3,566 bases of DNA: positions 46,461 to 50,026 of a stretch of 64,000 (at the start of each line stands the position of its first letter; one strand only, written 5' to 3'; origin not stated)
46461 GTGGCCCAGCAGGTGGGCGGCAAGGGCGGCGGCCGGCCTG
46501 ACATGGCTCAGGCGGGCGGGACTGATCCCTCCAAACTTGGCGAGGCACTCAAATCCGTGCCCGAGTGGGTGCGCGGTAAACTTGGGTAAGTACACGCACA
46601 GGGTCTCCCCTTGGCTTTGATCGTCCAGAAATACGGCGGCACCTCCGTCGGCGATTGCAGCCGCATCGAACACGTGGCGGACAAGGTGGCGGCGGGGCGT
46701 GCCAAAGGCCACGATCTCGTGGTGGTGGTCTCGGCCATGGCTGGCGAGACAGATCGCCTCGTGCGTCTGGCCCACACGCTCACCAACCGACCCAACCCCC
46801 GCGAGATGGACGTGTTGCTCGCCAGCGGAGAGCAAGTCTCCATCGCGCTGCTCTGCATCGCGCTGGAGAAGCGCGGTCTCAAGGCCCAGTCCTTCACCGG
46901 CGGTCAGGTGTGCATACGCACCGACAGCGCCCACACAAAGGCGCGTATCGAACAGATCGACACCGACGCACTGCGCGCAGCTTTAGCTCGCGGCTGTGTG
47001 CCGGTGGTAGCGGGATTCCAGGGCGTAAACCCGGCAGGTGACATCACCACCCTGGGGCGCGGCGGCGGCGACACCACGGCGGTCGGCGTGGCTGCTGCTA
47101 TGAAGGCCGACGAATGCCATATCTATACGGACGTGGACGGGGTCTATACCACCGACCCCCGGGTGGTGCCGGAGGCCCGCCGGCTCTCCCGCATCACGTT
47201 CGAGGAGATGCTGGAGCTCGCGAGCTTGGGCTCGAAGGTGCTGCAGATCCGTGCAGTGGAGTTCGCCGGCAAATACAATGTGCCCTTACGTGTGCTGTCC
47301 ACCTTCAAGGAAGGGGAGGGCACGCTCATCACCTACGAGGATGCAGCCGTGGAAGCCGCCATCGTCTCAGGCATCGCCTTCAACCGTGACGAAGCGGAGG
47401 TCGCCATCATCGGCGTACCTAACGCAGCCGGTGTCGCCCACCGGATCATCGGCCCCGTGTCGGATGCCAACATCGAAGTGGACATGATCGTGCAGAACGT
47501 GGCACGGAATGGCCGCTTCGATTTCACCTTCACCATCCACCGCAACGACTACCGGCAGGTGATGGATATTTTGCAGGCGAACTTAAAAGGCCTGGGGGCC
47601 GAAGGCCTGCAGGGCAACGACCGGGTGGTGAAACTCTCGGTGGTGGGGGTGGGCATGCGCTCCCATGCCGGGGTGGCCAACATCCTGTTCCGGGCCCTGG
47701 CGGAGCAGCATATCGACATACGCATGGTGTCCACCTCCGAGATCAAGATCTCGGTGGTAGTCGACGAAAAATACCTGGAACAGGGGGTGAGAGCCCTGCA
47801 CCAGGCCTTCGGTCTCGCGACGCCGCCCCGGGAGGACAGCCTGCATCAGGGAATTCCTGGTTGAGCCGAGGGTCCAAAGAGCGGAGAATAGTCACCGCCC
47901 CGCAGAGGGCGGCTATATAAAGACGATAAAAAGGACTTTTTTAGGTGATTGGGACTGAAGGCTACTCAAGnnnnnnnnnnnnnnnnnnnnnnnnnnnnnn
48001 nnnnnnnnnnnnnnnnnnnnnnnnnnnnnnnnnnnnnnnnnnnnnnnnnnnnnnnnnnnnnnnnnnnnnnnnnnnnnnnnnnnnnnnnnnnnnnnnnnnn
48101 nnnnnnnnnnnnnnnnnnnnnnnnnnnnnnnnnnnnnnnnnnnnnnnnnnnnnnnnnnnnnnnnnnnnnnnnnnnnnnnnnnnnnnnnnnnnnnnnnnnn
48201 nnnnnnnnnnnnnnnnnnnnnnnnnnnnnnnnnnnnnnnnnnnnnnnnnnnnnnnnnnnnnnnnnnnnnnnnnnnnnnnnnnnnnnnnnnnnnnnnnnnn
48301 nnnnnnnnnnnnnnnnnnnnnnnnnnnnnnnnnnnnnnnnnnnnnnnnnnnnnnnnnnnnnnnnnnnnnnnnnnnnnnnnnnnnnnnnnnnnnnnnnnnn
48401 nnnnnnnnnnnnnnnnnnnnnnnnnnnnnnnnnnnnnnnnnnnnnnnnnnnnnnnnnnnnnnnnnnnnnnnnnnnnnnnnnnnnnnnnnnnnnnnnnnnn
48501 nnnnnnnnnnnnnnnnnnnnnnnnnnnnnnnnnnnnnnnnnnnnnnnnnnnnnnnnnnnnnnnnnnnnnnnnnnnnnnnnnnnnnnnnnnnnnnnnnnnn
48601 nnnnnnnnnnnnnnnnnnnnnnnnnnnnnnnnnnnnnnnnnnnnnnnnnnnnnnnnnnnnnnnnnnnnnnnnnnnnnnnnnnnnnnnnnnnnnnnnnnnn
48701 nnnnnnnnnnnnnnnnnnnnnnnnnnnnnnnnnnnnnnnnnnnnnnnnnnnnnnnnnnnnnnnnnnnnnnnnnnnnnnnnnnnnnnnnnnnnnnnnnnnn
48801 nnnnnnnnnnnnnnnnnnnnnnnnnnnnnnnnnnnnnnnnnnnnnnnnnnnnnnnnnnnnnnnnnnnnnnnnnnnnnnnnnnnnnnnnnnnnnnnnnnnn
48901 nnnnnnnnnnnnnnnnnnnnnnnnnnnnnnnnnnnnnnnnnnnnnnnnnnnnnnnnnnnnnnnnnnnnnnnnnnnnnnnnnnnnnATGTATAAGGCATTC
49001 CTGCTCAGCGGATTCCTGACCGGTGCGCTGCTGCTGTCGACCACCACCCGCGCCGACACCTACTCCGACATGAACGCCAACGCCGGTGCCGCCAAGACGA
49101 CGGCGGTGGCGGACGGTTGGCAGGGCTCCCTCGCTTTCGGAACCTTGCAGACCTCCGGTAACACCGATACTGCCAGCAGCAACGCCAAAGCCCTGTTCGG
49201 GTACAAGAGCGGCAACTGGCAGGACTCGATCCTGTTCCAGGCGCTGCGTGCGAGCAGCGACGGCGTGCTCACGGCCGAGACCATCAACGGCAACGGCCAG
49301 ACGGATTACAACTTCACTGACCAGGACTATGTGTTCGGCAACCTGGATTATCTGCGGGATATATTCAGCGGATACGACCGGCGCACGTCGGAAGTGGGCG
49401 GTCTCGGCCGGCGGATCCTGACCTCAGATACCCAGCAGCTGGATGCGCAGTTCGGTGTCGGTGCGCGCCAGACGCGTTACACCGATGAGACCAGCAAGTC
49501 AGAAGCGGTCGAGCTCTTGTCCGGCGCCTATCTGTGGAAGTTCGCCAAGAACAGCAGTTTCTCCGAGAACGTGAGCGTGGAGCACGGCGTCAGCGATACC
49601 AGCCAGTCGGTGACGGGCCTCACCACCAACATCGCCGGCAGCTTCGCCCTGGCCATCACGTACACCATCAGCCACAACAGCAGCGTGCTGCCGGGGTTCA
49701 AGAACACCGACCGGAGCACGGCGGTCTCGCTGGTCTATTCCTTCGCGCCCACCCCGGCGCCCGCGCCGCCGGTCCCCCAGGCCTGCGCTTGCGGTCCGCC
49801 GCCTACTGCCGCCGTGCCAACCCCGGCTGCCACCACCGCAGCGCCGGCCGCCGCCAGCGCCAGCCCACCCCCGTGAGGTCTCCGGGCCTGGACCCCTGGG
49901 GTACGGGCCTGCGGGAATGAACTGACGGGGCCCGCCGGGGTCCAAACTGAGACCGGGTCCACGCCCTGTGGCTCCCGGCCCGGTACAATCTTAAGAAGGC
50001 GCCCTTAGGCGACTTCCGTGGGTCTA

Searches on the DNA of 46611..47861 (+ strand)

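Call 73: search_with_rna_model(model_id=R1, sources=[L003, L004, L005, L006, L007, L008, L009, L010, L011, L012, L013, L014, L015, L016, L017, L018, L019, L020, L021, L023, L024, L025, L026, L027, L028, L029, L030, L031, L032, L033, L034, L035, L036, L037, L038, L039, L040, L041, L042, L043, L044, L045, L046, L047, L048, L049, L050, L051, L052, L053, L054, L055, L056, L057, L058, L059, L060, L061, L062, L063, L064, L065, L066, L067, L068, L069, L070, L071, L072, L073, L074, L075, L076, L077, L078, L079, L080, L081, L082], max_evalue=0.1)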
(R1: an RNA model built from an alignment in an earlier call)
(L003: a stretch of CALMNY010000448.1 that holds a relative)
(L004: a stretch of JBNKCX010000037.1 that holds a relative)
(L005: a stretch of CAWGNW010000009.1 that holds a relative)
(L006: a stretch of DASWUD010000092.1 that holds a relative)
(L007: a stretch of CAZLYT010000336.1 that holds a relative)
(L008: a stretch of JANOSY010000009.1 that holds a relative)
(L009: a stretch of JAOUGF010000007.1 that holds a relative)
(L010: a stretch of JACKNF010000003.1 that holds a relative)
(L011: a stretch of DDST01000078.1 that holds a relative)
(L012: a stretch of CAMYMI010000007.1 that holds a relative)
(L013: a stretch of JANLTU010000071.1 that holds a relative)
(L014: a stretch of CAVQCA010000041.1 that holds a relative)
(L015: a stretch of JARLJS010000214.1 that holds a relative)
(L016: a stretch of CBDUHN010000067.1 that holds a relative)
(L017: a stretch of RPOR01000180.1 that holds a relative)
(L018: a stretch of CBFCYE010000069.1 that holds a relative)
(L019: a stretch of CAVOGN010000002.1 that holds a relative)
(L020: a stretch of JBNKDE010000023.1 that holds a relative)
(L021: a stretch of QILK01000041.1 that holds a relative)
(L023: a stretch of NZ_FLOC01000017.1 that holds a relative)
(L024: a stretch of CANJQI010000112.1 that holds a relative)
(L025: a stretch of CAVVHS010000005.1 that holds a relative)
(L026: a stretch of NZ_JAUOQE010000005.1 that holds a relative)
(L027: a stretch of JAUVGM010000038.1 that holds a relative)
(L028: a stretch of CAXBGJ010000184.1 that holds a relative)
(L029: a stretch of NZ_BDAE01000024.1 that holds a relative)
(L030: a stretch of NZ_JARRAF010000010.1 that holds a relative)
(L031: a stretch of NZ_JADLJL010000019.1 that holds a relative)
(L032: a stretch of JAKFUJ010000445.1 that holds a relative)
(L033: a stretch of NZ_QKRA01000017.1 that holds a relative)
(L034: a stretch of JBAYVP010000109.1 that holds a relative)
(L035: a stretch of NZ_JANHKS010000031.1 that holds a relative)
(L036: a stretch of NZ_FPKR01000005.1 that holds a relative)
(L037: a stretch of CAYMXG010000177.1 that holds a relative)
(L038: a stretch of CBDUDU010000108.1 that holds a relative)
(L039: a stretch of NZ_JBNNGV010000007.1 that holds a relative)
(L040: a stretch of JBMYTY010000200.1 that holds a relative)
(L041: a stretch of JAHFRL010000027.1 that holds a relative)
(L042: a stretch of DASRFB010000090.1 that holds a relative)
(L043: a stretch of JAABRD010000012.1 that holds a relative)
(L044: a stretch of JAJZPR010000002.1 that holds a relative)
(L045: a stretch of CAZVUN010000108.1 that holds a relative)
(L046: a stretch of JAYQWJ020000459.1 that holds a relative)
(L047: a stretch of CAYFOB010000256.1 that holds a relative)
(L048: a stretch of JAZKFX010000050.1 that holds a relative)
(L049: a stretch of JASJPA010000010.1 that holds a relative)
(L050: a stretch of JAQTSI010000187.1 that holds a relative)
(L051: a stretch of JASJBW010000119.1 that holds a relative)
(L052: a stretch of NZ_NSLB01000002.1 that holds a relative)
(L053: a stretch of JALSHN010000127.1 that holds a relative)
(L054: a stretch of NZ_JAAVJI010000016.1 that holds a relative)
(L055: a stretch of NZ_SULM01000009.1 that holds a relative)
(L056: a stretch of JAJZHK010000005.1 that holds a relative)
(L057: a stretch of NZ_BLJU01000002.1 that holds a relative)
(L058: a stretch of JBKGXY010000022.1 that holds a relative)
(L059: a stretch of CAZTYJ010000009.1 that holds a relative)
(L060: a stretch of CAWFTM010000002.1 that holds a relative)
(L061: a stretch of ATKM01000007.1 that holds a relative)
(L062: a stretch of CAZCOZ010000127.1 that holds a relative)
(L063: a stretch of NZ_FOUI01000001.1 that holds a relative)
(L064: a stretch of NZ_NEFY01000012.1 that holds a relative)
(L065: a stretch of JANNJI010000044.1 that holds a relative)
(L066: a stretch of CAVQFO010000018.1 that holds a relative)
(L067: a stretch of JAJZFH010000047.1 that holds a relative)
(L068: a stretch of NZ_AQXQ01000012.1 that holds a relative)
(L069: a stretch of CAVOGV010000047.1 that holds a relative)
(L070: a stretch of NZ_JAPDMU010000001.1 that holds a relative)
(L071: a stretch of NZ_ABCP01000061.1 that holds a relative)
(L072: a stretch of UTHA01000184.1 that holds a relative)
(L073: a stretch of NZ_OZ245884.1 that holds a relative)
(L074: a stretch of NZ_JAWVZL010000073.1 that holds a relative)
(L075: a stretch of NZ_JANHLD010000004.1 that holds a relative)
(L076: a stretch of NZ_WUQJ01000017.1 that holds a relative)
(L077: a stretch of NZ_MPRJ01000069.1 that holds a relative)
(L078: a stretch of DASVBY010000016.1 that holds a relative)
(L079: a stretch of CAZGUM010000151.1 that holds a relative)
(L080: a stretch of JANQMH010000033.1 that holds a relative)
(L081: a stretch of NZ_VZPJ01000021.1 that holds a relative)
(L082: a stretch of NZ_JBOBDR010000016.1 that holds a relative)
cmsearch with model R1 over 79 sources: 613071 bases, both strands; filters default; matches with E-value up to 0.1: 4.
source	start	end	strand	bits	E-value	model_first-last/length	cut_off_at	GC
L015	5956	6041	-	50.4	1.6e-09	1-75/75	no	0.65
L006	5821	5892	+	49.5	2.7e-09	1-75/75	no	0.69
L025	5995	6048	+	23.3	0.0053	1-75/75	no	0.72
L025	6172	6224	+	18.3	0.084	1-75/75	no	0.74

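Call 84: search_rna_families(sources=[L025, L016, L004, L006, L044, L239, L085, L087], threshold=evalue, max_evalue=0.01)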
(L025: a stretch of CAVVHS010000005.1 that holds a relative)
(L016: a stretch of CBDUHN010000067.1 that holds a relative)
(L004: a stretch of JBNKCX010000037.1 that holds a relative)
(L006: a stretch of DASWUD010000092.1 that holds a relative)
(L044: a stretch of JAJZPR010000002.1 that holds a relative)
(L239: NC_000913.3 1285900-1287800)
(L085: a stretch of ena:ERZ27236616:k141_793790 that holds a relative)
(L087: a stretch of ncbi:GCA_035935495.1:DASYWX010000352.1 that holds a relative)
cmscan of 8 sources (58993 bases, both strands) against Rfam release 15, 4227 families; matches with E-value up to 0.01: 27.
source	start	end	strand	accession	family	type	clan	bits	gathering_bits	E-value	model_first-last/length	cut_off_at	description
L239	1167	1298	-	RF00391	RtT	Cis-reg;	-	137.5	45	1.8e-28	1-130/130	no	RtT RNA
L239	811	942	-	RF00391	RtT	Cis-reg;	-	134.2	45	1.2e-27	1-130/130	no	RtT RNA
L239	989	1120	-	RF00391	RtT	Cis-reg;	-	133.8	45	1.5e-27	1-130/130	no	RtT RNA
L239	1464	1595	-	RF00391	RtT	Cis-reg;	-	132.9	45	2.5e-27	1-130/130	no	RtT RNA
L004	6488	6561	+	RF00005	tRNA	Gene; tRNA;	CL00001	66.8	29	2.2e-12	1-71/71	no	tRNA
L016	6197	6270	+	RF00005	tRNA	Gene; tRNA;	CL00001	65.7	29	4.3e-12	1-71/71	no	tRNA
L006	5978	6051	+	RF00005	tRNA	Gene; tRNA;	CL00001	65.4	29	5.5e-12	1-71/71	no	tRNA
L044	5657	5730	+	RF00005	tRNA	Gene; tRNA;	CL00001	63.6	29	1.7e-11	1-71/71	no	tRNA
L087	4879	4968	+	RF00005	tRNA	Gene; tRNA;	CL00001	60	29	1.6e-10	1-71/71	no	tRNA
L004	5759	5848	+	RF00005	tRNA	Gene; tRNA;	CL00001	58.5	29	4.3e-10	1-71/71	no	tRNA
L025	5798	5885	+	RF00005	tRNA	Gene; tRNA;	CL00001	58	29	5.9e-10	1-71/71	no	tRNA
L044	5284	5374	+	RF00005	tRNA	Gene; tRNA;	CL00001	57.3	29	8.8e-10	1-71/71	no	tRNA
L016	5791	5877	+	RF00005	tRNA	Gene; tRNA;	CL00001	57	29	1.1e-09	1-71/71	no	tRNA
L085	3444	3534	+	RF00005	tRNA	Gene; tRNA;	CL00001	56.5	29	1.5e-09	1-71/71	no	tRNA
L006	5643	5730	+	RF00005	tRNA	Gene; tRNA;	CL00001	56.2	29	1.9e-09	1-71/71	no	tRNA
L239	1348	1429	-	RF00005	tRNA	Gene; tRNA;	CL00001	53.4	29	1.1e-08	1-71/71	no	tRNA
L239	1642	1723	-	RF00005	tRNA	Gene; tRNA;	CL00001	53.4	29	1.1e-08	1-71/71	no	tRNA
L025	5918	6065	+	RF00391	RtT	Cis-reg;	-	52.5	45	2.2e-07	1-130/130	no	RtT RNA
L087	4914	4968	-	RF04351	Plastid-psbl-rps4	Cis-reg;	-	43.7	68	5.3e-06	1-53/53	no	Plastid-psbl-rps4 3UTR RNA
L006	5678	5730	-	RF04351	Plastid-psbl-rps4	Cis-reg;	-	43.6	68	5.5e-06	1-53/53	no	Plastid-psbl-rps4 3UTR RNA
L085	3479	3534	-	RF04351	Plastid-psbl-rps4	Cis-reg;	-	43.4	68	6.1e-06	1-53/53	no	Plastid-psbl-rps4 3UTR RNA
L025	6095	6241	+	RF00391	RtT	Cis-reg;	-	42.2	45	7.8e-05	1-130/130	no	RtT RNA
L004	5794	5848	-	RF04351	Plastid-psbl-rps4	Cis-reg;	-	40.6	68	3.5e-05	1-53/53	no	Plastid-psbl-rps4 3UTR RNA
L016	5826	5877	-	RF04351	Plastid-psbl-rps4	Cis-reg;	-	38.8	68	0.00011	1-53/53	no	Plastid-psbl-rps4 3UTR RNA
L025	5833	5885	-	RF04351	Plastid-psbl-rps4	Cis-reg;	-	37.3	68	0.00029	1-53/53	no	Plastid-psbl-rps4 3UTR RNA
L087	5019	5169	+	RF00391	RtT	Cis-reg;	-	34.9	45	0.005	1-130/130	no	RtT RNA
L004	5840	6140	+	RF02880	MH_s15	Gene; sRNA;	-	27.9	123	0.004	1-277/277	no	Mesorhizobail RNA 15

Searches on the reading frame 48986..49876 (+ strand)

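Call 77: search_protein_families(library=pfam, proteins=[window:48986-49876:+], max_evalue=0.01)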
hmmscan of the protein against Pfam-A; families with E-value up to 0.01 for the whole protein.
window:48986-49876:+ (296 aa): 1 family
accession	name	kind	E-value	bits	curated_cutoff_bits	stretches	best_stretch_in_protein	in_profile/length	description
PF04338.18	DUF481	-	6.1e-45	154.3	21.1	1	51-253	3-210/210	Protein of unknown function, DUF481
